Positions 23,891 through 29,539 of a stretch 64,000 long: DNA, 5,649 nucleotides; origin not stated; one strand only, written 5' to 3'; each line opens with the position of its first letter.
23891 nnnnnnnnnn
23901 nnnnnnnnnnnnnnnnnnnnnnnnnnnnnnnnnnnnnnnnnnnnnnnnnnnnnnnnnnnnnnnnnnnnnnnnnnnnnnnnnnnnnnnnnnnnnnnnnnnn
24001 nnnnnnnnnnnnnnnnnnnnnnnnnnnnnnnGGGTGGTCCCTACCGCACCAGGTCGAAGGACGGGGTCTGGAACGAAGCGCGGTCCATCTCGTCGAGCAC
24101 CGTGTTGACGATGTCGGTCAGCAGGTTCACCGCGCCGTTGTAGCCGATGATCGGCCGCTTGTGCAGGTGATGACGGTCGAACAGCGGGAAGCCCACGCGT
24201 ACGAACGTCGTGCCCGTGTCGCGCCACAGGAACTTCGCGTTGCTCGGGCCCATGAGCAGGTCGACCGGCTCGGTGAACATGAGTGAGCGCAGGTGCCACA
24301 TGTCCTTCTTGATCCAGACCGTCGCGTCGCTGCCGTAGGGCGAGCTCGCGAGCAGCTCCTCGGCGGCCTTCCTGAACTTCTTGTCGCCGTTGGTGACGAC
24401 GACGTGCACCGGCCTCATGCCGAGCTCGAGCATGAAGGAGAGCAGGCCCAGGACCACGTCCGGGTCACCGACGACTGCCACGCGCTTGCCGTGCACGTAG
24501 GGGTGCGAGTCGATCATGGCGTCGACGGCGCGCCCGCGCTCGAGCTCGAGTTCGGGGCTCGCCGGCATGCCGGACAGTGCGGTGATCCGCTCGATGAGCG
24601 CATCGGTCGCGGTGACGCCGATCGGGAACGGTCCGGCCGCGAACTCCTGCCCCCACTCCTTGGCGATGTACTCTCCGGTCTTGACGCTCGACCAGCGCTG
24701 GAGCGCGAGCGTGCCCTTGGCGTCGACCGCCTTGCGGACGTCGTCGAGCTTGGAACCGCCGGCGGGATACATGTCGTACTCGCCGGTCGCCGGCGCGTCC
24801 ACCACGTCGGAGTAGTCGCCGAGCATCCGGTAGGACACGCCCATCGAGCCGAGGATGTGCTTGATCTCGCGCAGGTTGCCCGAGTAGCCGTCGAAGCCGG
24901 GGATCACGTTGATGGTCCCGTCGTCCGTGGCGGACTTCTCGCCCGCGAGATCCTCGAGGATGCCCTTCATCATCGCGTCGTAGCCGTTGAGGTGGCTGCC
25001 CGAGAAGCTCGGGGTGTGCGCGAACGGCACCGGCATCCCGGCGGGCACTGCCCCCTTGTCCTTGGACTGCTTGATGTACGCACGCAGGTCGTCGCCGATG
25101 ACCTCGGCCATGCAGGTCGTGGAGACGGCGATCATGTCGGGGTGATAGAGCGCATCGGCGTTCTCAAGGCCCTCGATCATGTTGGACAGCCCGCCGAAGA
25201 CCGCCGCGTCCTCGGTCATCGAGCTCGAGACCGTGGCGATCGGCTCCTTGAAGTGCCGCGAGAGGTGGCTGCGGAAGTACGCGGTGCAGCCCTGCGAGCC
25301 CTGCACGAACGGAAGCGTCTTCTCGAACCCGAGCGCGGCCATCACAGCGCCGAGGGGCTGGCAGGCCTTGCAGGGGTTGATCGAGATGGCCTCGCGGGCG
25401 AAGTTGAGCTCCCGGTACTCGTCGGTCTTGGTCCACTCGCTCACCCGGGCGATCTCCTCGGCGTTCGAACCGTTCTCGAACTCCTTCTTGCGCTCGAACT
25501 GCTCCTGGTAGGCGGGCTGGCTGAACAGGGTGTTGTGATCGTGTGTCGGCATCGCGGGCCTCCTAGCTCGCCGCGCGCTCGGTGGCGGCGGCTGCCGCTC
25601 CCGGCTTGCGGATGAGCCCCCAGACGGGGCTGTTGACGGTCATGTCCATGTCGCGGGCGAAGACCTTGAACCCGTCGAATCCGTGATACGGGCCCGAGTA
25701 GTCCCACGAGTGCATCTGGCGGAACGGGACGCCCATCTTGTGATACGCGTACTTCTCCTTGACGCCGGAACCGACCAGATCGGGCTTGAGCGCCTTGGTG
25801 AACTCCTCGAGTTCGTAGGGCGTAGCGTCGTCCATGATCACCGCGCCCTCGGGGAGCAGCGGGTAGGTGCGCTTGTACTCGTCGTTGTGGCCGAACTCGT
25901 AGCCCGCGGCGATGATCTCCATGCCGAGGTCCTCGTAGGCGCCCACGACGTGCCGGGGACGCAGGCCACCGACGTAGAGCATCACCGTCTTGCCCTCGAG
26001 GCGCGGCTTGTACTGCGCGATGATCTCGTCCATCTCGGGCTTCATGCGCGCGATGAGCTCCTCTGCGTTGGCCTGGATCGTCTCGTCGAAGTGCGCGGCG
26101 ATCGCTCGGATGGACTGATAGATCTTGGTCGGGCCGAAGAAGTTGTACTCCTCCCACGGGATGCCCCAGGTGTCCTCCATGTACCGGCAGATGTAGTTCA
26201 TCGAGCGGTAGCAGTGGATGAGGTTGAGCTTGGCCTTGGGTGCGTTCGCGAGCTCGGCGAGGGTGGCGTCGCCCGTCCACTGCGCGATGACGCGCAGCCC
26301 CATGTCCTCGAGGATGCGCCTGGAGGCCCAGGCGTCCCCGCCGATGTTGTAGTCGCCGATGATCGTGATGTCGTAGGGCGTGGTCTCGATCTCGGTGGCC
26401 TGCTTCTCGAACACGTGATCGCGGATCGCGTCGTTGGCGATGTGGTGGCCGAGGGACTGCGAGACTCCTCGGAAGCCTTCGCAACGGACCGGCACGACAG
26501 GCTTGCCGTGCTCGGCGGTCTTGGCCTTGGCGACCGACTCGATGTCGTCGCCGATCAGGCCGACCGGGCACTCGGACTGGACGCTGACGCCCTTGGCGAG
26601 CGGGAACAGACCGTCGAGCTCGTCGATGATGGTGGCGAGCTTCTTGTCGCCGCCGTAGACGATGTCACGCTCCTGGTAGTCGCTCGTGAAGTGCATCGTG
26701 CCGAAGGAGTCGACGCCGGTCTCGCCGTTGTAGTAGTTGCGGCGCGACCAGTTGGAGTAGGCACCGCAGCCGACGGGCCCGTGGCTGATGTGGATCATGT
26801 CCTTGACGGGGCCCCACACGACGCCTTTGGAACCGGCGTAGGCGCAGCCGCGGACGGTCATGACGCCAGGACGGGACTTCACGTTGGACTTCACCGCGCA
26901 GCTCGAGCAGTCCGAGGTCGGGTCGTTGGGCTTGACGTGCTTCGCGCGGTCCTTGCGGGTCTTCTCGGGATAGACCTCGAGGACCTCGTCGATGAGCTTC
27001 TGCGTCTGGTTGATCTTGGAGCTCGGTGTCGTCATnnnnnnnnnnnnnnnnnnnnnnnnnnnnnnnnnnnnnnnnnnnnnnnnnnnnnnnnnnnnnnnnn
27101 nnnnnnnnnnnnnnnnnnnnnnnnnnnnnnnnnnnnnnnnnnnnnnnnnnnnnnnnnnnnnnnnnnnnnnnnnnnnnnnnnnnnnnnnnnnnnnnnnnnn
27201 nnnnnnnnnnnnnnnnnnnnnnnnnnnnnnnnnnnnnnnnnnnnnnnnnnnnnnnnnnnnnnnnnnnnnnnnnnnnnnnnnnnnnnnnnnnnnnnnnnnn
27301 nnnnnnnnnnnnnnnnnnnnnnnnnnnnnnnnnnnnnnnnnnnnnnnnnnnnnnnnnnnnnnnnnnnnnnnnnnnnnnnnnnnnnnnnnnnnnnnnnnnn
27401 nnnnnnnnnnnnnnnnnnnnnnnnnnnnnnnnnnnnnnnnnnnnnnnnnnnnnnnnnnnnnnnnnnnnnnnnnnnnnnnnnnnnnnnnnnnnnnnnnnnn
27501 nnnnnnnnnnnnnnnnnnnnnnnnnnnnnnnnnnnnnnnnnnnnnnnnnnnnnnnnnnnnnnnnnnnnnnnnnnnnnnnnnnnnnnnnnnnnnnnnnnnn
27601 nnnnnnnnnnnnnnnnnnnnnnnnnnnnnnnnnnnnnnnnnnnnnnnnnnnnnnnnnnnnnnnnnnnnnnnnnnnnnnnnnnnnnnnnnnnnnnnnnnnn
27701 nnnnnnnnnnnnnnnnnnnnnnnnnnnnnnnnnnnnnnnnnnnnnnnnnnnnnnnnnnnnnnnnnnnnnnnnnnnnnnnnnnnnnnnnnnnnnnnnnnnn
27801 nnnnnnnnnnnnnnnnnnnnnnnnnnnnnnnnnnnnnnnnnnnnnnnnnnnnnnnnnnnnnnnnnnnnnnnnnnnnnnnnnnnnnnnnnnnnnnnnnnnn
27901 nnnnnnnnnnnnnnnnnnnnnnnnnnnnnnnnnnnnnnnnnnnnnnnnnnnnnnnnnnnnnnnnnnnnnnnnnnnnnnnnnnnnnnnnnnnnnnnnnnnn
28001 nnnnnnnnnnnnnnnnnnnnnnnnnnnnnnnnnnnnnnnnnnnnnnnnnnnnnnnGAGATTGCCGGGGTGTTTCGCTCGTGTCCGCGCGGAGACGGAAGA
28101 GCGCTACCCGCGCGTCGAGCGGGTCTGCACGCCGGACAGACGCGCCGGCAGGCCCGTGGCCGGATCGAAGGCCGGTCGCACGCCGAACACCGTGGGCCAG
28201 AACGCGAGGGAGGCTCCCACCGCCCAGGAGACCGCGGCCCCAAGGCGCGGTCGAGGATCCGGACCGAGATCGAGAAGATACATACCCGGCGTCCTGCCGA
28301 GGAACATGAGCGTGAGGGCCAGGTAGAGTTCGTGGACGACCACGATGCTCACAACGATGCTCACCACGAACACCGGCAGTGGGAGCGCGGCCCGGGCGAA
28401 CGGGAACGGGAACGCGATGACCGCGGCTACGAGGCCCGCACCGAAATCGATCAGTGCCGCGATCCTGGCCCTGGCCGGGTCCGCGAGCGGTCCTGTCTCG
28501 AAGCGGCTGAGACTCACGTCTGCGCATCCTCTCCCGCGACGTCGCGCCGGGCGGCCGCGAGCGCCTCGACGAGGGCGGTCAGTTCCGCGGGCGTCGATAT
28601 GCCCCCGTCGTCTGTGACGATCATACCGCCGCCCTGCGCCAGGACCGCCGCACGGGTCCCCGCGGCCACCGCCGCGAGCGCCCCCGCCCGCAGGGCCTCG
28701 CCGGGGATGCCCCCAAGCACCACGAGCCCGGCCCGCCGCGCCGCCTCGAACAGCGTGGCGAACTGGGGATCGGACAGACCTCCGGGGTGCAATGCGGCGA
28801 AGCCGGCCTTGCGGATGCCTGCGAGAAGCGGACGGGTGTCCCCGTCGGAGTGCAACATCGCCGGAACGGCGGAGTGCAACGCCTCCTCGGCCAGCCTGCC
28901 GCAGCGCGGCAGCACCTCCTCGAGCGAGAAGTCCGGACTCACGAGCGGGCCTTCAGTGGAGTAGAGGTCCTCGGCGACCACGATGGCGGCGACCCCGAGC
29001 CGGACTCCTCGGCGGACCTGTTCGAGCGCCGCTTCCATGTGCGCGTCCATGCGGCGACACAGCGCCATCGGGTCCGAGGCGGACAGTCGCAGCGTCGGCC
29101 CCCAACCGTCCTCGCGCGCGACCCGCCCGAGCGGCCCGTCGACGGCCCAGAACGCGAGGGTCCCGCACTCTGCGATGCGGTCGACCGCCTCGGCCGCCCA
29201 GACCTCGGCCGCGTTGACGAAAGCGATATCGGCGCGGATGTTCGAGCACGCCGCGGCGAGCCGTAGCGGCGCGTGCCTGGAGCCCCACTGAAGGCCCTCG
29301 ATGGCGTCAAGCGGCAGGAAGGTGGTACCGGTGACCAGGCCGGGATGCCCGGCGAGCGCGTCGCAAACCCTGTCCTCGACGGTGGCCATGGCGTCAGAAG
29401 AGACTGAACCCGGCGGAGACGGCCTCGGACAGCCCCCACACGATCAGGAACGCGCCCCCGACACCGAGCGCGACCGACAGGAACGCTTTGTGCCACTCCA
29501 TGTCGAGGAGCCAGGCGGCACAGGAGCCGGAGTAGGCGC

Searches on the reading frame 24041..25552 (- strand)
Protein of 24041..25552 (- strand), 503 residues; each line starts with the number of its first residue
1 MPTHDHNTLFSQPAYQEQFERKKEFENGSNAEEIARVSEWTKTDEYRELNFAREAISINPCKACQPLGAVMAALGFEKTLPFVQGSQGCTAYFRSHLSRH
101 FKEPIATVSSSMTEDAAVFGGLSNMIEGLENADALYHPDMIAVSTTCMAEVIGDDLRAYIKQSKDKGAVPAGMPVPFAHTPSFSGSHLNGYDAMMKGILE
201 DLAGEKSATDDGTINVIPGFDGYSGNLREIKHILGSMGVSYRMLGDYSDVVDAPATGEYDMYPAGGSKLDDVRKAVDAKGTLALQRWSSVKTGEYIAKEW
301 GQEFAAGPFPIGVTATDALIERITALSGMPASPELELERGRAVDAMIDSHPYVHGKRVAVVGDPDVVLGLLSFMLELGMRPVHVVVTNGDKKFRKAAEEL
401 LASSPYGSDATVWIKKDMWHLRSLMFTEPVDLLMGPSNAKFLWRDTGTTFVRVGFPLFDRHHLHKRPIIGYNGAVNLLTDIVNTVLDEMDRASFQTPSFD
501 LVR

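Call 67: search_protein_families(library=pfam, proteins=[window:24041-25552:-], max_evalue=1e-8)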
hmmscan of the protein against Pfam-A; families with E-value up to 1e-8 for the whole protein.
window:24041-25552:- (503 aa): 2 families
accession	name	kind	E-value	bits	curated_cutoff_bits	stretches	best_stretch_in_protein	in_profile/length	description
PF00148.24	Oxidored_nitro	-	3.6e-132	441.5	28.6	1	64-485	1-398/399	Nitrogenase component 1 type Oxidoreductase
PF11844.13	DUF3364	-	1.3e-18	67.5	27.4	1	4-50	9-56/56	Domain of unknown function (DUF3364)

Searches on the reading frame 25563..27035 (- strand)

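Call 67: search_protein_families(library=pfam, proteins=[window:25563-27035:-], max_evalue=1e-8)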
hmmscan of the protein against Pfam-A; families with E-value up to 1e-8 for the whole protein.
window:25563-27035:- (490 aa): 1 family
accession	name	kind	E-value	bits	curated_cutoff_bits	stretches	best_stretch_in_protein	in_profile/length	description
PF00148.24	Oxidored_nitro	-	3.1e-97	326.4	28.6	1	64-467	1-398/399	Nitrogenase component 1 type Oxidoreductase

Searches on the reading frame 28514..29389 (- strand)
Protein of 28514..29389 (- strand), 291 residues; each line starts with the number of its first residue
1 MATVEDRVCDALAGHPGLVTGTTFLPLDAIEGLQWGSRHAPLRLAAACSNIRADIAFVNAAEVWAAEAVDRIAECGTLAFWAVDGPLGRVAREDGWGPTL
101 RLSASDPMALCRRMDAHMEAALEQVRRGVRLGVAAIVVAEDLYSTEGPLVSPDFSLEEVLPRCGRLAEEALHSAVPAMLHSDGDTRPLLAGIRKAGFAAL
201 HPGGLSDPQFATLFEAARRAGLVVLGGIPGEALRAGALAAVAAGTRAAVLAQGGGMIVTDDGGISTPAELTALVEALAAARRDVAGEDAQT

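Call 50: search_protein_families(library=pfam, proteins=[window:28514-29389:-], max_evalue=0.00001)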
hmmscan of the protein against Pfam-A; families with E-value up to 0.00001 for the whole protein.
window:28514-29389:- (291 aa): 1 family
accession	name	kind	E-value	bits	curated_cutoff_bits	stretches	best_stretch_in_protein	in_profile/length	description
PF01208.23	URO-D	-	5.4e-06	26.1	23.9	1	99-250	165-310/346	Uroporphyrinogen decarboxylase (URO-D)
